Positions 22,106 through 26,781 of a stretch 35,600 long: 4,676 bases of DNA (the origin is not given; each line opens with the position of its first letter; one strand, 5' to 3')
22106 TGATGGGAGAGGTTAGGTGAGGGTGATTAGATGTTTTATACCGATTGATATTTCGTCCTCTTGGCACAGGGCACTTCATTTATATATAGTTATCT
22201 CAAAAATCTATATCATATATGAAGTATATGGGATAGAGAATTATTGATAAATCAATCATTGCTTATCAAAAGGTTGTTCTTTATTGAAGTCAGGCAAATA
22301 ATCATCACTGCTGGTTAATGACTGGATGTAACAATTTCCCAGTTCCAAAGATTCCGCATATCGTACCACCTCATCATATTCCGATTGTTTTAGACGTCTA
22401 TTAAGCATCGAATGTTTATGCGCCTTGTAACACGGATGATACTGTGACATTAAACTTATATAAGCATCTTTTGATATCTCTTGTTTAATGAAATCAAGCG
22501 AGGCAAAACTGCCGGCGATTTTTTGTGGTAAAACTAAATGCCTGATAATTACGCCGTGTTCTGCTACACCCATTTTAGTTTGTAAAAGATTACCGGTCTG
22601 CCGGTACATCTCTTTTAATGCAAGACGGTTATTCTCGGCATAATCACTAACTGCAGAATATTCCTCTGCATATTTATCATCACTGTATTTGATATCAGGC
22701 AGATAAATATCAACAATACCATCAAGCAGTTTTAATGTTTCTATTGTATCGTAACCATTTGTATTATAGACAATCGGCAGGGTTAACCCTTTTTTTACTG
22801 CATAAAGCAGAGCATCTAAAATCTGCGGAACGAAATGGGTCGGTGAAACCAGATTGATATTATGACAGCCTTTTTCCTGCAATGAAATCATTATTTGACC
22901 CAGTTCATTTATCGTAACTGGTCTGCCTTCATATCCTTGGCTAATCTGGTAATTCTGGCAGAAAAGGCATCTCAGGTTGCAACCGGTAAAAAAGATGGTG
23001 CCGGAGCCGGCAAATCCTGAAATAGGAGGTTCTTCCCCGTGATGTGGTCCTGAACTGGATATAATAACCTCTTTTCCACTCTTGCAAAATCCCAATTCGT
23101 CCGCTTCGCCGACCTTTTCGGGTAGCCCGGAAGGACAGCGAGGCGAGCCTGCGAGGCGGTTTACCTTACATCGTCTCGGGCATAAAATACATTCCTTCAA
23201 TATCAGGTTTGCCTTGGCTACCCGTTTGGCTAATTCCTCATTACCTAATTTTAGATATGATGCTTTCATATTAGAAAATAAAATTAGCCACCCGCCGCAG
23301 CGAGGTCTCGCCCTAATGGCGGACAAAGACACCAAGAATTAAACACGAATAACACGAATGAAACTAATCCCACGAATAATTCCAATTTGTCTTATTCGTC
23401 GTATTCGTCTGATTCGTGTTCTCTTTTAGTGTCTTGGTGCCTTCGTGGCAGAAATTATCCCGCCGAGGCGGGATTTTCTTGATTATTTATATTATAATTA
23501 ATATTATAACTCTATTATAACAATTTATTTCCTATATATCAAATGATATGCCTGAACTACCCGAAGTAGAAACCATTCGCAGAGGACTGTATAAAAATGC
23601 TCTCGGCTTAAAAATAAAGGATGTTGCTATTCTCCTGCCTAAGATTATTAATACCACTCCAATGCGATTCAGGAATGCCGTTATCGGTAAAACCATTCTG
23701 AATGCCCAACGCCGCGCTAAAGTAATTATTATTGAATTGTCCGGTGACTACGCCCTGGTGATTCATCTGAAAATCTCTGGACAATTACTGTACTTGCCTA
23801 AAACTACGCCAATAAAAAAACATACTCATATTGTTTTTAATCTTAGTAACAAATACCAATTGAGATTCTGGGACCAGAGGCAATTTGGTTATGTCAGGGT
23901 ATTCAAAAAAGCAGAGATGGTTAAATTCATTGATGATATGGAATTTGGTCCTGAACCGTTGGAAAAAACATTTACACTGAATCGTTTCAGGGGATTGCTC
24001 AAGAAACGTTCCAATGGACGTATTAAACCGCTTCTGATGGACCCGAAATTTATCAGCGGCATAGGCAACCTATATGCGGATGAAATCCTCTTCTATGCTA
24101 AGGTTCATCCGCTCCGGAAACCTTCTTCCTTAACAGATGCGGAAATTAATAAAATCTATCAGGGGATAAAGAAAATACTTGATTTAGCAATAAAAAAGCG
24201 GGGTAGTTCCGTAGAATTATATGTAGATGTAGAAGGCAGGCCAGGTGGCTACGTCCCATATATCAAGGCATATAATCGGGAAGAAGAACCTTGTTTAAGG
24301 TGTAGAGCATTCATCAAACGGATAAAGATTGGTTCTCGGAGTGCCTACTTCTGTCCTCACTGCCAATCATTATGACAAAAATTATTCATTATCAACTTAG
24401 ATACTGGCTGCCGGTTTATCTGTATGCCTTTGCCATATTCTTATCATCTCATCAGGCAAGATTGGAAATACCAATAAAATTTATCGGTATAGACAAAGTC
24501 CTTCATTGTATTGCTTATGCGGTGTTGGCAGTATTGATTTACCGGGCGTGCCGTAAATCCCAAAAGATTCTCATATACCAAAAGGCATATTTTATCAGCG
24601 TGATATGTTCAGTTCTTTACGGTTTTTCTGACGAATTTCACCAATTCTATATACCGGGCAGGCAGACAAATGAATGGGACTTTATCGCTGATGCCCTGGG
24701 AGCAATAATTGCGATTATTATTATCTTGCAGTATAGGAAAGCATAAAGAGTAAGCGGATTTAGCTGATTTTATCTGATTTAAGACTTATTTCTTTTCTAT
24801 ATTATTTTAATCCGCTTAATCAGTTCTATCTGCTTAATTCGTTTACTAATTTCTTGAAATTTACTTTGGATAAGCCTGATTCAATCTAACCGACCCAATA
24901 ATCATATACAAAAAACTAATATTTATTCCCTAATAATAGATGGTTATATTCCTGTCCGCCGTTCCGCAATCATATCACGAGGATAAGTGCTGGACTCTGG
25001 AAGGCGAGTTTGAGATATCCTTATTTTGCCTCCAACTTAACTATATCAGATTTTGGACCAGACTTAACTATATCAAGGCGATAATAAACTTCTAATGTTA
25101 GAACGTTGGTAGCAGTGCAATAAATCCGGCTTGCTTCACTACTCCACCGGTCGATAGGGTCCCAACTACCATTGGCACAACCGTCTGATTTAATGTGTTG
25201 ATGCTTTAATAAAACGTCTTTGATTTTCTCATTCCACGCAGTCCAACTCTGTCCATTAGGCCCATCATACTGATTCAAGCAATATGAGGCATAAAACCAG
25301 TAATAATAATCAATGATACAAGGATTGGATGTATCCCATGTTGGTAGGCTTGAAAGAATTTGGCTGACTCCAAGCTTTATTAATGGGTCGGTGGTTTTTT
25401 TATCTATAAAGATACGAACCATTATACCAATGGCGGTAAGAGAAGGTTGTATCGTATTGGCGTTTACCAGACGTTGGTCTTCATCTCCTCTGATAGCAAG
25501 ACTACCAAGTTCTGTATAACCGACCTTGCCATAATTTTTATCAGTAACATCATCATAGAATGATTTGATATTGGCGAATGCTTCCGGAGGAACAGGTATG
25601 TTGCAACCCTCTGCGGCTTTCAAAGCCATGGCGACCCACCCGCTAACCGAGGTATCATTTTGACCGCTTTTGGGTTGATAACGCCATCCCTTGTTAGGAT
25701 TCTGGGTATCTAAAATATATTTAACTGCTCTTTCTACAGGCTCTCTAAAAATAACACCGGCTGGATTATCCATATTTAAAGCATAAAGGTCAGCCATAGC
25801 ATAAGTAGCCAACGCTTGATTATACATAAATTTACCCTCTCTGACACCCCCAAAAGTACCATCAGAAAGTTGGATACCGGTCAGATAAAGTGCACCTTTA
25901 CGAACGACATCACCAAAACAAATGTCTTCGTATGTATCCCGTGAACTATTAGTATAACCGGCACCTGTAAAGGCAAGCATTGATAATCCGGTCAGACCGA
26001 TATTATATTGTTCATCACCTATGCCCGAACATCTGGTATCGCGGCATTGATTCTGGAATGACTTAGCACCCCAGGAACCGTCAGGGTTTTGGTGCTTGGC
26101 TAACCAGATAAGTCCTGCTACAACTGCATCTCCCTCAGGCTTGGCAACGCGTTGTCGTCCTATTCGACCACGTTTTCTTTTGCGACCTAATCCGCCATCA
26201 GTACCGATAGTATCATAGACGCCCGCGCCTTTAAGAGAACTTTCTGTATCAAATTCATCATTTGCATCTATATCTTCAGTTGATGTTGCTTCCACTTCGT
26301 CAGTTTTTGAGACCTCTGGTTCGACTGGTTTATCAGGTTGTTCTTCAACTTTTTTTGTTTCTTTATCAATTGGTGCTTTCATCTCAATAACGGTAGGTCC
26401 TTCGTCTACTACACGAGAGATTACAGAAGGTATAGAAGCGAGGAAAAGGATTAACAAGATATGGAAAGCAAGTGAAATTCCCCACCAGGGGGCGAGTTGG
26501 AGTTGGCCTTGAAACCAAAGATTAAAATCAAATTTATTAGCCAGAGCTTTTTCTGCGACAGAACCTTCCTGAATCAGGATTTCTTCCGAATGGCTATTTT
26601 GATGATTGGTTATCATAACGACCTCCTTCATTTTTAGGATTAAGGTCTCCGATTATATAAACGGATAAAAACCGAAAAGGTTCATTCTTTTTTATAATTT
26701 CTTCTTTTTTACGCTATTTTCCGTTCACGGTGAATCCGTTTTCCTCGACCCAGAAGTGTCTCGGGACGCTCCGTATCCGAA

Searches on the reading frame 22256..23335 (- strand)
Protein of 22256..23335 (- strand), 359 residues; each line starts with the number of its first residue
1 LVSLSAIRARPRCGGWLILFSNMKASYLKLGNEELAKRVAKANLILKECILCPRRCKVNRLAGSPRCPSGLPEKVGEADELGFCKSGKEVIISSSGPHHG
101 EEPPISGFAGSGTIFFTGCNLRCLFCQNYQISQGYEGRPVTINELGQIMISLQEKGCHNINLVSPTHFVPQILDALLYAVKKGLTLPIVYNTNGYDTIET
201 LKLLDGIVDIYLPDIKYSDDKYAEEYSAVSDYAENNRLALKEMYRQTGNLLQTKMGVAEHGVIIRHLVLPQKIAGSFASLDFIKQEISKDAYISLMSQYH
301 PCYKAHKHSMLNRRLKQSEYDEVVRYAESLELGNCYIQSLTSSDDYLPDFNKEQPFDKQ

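Call 21: search_protein_families(library=pfam, proteins=[window:22256-23335:-], max_evalue=0.001)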
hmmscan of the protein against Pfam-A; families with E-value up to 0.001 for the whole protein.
window:22256-23335:- (359 aa): 2 families
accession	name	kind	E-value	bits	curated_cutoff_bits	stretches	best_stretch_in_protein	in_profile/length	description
PF04055.27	Radical_SAM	-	1.5e-13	51.7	29.5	1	114-226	2-120/166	Radical SAM superfamily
PF13353.11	Fer4_12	-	4.8e-05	24.1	22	1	113-198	9-95/137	4Fe-4S single cluster domain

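Call 82: search_protein_families(library=ncbifam, proteins=[window:22256-23335:-], max_evalue=0.00001)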
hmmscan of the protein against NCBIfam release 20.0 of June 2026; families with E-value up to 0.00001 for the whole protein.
window:22256-23335:- (359 aa): 4 families
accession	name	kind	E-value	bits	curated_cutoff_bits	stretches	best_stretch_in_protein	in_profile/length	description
TIGR02495.1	NrdG2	equivalog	5.7e-11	42.1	131.15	1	112-235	19-141/193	anaerobic ribonucleoside-triphosphate reductase activating protein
TIGR02493.1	PFLA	equivalog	4.5e-07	29.5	231.75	1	113-225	19-136/235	pyruvate formate-lyase-activating protein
NF043069.1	T4HPD_activ_SAM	equivalog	3.4e-06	26.6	425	0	112-130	20-38/299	trans-4-hydroxy-L-proline dehydratase activase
TIGR02494.1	PFLE_PFLC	subfamily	9.9e-06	25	174.35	0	113-128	18-33/293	glycyl-radical enzyme activating protein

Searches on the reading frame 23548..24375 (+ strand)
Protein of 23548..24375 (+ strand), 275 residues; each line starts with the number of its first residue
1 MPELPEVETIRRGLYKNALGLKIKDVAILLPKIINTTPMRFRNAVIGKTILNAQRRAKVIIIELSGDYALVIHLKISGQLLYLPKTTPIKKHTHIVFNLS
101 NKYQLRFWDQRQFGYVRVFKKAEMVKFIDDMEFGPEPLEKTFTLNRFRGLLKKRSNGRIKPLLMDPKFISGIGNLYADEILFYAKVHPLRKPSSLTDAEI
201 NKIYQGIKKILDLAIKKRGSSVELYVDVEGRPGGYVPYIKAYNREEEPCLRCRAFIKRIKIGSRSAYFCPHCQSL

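Call 21: search_protein_families(library=pfam, proteins=[window:23548-24375:+], max_evalue=0.001)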
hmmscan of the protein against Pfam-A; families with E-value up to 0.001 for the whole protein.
window:23548-24375:+ (275 aa): 4 families
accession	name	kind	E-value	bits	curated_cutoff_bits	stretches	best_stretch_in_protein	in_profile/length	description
PF01149.29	Fapy_DNA_glyco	-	9.4e-34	117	25.5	1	1-116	1-117/117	Formamidopyrimidine-DNA glycosylase N-terminal domain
PF06831.19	H2TH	-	3.1e-24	85.2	34.7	1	134-223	2-90/93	Formamidopyrimidine-DNA glycosylase H2TH domain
PF06827.20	zf-FPG_IleRS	-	6.9e-11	42.2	21.3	1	247-274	2-29/30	Zinc finger found in FPG and IleRS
PF05833.16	NFACT_N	-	0.00094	18.5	31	0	144-229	176-257/456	NFACT N-terminal and middle domains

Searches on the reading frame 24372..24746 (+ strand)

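Call 21: search_protein_families(library=pfam, proteins=[window:24372-24746:+], max_evalue=0.001)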
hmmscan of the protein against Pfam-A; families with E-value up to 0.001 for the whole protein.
window:24372-24746:+ (124 aa): 1 family
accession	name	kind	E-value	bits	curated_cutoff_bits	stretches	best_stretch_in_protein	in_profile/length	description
PF04892.17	VanZ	-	1.5e-11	45.4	30.1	1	33-119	55-123/126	VanZ like family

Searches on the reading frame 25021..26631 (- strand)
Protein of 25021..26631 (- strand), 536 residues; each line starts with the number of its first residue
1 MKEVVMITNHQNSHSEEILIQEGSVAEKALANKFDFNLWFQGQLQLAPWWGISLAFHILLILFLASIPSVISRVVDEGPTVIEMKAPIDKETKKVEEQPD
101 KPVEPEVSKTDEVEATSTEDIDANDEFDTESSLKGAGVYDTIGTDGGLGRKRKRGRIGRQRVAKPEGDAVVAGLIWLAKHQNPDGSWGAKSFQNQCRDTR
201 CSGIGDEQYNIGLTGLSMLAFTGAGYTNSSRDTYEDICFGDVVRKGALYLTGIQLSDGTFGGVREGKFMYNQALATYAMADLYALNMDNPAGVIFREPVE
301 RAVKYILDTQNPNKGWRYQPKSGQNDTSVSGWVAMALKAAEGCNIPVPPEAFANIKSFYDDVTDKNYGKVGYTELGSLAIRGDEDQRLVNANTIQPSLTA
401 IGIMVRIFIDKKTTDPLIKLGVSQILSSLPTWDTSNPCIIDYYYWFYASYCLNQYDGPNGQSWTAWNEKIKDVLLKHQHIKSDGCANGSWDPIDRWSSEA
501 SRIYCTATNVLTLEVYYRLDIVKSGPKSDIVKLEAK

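Call 21: search_protein_families(library=pfam, proteins=[window:25021-26631:-], max_evalue=0.001)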
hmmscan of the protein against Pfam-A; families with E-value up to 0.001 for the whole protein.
window:25021-26631:- (536 aa): 1 family
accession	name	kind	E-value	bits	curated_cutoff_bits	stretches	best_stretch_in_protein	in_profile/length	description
PF13243.12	SQHop_cyclase_C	-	1.3e-05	24.8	26.1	0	168-229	207-264/319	Squalene-hopene cyclase C-terminal domain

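Call 82: search_protein_families(library=ncbifam, proteins=[window:25021-26631:-], max_evalue=0.00001)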
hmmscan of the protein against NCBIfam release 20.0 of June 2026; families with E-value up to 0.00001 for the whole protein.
window:25021-26631:- (536 aa): 2 families
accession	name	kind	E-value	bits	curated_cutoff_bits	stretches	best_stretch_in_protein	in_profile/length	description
NF053823.1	SCO2321_fam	equivalog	7.2e-07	28.4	300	0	249-388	71-206/405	SCO2321 family membrane protein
TIGR01787.1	squalene_cyclas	subfamily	1.3e-06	27.3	322.7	0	169-279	509-607/622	squalene/oxidosqualene cyclases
